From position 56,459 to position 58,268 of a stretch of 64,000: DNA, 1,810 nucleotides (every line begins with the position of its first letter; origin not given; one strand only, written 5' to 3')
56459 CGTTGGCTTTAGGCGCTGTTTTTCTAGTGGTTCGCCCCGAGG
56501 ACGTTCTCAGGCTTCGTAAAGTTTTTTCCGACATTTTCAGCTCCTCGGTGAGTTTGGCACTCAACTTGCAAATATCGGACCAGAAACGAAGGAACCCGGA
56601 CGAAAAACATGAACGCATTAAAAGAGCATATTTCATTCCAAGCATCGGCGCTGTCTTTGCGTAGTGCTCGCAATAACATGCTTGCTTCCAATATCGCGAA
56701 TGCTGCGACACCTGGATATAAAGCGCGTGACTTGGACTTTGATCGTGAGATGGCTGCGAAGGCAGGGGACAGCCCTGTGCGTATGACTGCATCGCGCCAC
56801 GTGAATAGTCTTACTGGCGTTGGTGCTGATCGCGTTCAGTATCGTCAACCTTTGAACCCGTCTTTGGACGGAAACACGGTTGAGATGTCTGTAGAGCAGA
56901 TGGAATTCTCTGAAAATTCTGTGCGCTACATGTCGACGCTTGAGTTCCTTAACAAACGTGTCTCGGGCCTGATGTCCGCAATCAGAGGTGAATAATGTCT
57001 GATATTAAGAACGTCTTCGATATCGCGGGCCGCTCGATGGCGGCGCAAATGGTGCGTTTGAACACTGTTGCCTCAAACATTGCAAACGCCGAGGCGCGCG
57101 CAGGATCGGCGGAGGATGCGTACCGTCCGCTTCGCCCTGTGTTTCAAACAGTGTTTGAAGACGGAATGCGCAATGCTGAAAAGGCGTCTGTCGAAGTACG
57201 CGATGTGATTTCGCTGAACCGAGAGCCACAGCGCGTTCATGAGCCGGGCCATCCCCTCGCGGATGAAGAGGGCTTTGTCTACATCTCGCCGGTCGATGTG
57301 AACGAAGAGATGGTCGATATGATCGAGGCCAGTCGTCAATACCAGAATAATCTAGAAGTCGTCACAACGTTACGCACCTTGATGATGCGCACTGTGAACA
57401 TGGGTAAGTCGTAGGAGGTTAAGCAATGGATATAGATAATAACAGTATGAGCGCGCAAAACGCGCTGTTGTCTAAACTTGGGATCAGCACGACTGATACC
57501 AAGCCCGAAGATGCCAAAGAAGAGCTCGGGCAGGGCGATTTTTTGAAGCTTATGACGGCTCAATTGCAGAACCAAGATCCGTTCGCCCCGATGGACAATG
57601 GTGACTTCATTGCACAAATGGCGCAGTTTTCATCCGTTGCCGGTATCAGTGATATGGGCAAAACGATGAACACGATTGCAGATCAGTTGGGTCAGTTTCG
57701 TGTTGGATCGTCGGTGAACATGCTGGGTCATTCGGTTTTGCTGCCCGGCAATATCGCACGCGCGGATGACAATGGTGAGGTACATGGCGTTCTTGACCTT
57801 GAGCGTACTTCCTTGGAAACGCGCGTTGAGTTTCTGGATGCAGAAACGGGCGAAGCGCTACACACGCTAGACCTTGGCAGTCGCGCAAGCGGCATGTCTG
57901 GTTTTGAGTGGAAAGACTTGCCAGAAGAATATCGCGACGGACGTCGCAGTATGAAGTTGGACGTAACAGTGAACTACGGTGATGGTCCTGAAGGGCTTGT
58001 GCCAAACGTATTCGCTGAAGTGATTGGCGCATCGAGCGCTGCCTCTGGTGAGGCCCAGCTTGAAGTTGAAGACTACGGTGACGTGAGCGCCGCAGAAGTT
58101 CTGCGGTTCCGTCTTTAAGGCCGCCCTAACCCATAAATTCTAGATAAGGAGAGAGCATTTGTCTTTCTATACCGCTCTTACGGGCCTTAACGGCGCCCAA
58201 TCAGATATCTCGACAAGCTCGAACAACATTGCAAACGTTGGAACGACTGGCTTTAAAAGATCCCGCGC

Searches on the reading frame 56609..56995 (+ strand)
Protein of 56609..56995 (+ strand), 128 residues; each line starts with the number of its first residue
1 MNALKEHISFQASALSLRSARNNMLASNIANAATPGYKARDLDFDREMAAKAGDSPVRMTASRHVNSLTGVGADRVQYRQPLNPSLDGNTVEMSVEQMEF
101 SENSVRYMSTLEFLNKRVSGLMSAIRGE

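Call 3: search_protein_families(library=pfam, proteins=[window:56609-56995:+], max_evalue=0.01)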
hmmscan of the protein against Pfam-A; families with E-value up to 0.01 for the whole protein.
window:56609-56995:+ (128 aa): 1 family
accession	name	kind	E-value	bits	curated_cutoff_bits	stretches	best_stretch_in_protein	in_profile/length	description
PF00460.25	Flg_bb_rod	-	2.1e-08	34.4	20.7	1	10-38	3-31/31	Flagella basal body rod protein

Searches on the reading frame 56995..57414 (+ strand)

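Call 3: search_protein_families(library=pfam, proteins=[window:56995-57414:+], max_evalue=0.01)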
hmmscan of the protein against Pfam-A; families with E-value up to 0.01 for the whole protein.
window:56995-57414:+ (139 aa): 2 families
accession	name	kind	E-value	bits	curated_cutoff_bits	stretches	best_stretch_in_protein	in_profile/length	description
PF06429.18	Flg_bbr_C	-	1.1e-11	44.4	23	1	92-136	2-46/46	Flagellar basal body rod FlgEFG protein C-terminal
PF00460.25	Flg_bb_rod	-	6.4e-05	23.3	20.7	1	9-32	2-25/31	Flagella basal body rod protein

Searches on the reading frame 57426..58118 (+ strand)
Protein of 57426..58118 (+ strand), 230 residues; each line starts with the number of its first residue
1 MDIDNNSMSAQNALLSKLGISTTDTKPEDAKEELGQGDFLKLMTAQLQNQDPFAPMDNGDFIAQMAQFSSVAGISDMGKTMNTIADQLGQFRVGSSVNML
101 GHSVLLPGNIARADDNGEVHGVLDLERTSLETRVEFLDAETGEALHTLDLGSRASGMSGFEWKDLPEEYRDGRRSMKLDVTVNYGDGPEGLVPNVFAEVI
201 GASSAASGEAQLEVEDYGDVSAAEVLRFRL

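Call 3: search_protein_families(library=pfam, proteins=[window:57426-58118:+], max_evalue=0.01)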
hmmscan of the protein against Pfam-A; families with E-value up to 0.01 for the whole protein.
window:57426-58118:+ (230 aa): 3 families
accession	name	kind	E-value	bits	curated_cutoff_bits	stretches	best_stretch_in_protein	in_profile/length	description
PF03963.19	FlgD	-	3.5e-23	82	27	1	17-82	9-74/75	Flagellar hook capping protein - N-terminal region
PF13860.13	FlgD_ig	-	0.00032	21.1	27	1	113-163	6-55/79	FlgD Ig-like domain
PF13861.12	FLgD_tudor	-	0.0036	17.9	26.9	1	95-225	5-57/58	FlgD Tudor-like domain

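Call 4: search_protein_families(library=ncbifam, proteins=[window:57426-58118:+], max_evalue=0.01)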
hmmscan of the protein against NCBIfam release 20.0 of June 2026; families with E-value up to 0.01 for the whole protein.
window:57426-58118:+ (230 aa): 11 families
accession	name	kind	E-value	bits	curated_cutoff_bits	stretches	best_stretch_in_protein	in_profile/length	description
NF005176.1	PRK06655.1-1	equivalog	7.8e-37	127.1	230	1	35-227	2-195/197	flagellar hook assembly protein FlgD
NF009277.0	PRK12634.1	equivalog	3.5e-31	109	333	1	13-163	7-154/221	flagellar basal body rod modification protein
NF007197.1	PRK09618.1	equivalog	3e-23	82.3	129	1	24-124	15-112/138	flagellar hook assembly protein FlgD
NF007198.0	PRK09619.1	equivalog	7.9e-22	78.1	267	1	31-228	26-216/218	flagellar hook assembly protein FlgD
NF009276.0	PRK12633.1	equivalog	2.2e-20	73.4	383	1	28-175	21-176/234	flagellar basal body rod modification protein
NF009453.0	PRK12813.1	equivalog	2.5e-13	50.1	264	1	38-104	34-100/223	flagellar basal body rod modification protein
NF008875.0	PRK11911.1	equivalog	1.7e-11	44.3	274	1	29-104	21-96/140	flagellar basal body rod modification protein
NF004670.1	PRK06009.1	equivalog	2.1e-11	44.3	124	1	37-84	4-51/108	flagellar hook assembly protein FlgD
NF005278.0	PRK06792.1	equivalog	1e-09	38.4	257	1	32-105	49-122/190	flagellar basal body rod modification protein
NF004496.1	PRK05842.1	equivalog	8.9e-09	35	250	1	30-88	24-82/271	flagellar hook assembly protein FlgD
NF009452.0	PRK12812.1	equivalog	2.2e-08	33.7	258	1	32-116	44-128/289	flagellar basal body rod modification protein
